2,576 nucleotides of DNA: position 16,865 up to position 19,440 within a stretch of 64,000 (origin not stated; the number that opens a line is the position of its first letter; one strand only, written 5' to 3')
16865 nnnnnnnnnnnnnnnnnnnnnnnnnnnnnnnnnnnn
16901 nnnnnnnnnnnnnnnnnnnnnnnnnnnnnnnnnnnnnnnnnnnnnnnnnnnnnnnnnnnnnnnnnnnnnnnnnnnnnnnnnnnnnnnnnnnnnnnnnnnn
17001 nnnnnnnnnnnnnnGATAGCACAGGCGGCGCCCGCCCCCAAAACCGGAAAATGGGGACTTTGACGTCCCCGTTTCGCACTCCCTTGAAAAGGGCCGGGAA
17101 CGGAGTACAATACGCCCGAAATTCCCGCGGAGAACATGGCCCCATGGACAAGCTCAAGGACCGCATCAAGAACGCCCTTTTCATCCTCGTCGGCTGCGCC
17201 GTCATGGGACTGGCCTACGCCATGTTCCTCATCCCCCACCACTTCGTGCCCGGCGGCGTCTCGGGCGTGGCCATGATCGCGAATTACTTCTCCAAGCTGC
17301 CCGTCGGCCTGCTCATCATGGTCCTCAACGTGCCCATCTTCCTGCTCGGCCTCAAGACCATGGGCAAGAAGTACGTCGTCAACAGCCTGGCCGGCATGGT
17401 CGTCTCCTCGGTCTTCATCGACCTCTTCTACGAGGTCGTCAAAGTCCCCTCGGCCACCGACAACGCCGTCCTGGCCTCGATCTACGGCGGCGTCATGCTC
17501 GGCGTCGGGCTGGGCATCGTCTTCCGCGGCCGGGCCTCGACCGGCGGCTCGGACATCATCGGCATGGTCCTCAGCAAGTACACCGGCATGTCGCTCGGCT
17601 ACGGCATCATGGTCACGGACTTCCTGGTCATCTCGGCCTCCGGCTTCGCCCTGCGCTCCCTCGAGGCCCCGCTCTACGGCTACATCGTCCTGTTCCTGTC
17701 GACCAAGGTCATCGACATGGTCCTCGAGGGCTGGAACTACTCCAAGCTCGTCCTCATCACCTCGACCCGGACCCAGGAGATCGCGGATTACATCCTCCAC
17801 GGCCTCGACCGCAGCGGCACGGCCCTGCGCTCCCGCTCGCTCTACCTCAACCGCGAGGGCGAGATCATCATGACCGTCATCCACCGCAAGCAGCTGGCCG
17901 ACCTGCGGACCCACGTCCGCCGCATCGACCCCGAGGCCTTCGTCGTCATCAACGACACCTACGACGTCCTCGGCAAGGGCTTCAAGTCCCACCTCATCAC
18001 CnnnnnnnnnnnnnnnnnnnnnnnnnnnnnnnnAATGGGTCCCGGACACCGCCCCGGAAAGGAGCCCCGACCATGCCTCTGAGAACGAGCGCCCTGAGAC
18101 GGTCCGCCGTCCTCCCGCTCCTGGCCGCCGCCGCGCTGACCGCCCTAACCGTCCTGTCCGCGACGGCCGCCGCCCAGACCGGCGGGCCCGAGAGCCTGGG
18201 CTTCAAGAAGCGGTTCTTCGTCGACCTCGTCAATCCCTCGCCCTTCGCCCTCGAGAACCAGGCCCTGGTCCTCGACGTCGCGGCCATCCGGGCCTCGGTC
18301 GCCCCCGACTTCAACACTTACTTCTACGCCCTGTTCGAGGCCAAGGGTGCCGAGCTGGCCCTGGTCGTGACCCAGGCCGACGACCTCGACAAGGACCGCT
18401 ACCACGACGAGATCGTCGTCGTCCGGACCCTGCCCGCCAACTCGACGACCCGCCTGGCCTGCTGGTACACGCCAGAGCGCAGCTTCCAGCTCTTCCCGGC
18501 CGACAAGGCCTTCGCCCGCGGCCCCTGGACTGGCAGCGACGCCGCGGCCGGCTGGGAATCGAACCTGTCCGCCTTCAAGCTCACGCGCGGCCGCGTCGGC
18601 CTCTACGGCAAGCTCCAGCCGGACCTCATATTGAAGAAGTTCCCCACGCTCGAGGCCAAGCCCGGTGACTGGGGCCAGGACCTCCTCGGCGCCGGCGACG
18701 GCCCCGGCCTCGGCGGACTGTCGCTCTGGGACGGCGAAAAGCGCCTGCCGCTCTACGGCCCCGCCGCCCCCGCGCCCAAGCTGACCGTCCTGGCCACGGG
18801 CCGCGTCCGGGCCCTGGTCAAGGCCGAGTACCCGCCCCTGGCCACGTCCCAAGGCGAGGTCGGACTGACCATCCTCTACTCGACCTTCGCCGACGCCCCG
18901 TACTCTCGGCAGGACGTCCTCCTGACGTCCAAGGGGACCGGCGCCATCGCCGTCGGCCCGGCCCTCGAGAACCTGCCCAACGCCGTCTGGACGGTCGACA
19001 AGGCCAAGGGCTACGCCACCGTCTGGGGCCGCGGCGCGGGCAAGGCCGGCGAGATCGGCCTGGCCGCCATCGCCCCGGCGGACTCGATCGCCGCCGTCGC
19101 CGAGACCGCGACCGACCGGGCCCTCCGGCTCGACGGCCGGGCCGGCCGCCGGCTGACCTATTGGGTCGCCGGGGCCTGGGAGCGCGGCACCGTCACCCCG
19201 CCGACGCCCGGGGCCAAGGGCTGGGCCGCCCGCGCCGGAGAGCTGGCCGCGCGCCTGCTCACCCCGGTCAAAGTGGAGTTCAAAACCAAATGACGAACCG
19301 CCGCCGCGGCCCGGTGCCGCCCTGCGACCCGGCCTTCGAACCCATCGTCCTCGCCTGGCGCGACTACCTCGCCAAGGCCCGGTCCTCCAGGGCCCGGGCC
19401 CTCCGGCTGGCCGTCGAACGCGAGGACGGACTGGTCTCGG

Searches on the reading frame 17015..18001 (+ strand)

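Call 36: search_protein_families(library=pfam, proteins=[window:17015-18001:+])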
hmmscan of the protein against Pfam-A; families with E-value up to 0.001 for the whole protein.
window:17015-18001:+ (329 aa): 2 families
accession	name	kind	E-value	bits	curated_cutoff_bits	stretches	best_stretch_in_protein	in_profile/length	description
PF02588.21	YitT_membrane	-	2.1e-62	210.6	24.3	1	55-260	3-204/205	Uncharacterised 5xTM membrane BCR, YitT family COG1284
PF10035.14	DUF2179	-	4.5e-14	52.5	22.8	1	266-320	1-55/55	Uncharacterized protein conserved in bacteria (DUF2179)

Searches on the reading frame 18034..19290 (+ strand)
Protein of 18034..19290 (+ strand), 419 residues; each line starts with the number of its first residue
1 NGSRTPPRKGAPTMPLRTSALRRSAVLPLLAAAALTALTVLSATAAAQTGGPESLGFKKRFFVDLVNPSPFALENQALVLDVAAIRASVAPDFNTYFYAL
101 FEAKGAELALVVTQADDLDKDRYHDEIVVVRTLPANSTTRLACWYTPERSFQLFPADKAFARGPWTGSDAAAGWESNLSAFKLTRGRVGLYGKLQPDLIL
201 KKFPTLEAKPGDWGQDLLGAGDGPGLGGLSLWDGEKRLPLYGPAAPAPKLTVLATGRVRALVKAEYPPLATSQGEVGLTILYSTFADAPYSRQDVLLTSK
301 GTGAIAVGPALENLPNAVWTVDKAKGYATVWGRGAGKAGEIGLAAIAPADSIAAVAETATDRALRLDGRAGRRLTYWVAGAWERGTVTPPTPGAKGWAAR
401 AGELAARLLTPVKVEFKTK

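Call 36: search_protein_families(library=pfam, proteins=[window:18034-19290:+])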
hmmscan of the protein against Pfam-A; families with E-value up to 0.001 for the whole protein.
window:18034-19290:+ (419 aa): 1 family
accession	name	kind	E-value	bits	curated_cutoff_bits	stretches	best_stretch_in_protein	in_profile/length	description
PF16153.10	DUF4861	-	7.3e-28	98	22.3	1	66-414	2-380/380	Domain of unknown function (DUF4861)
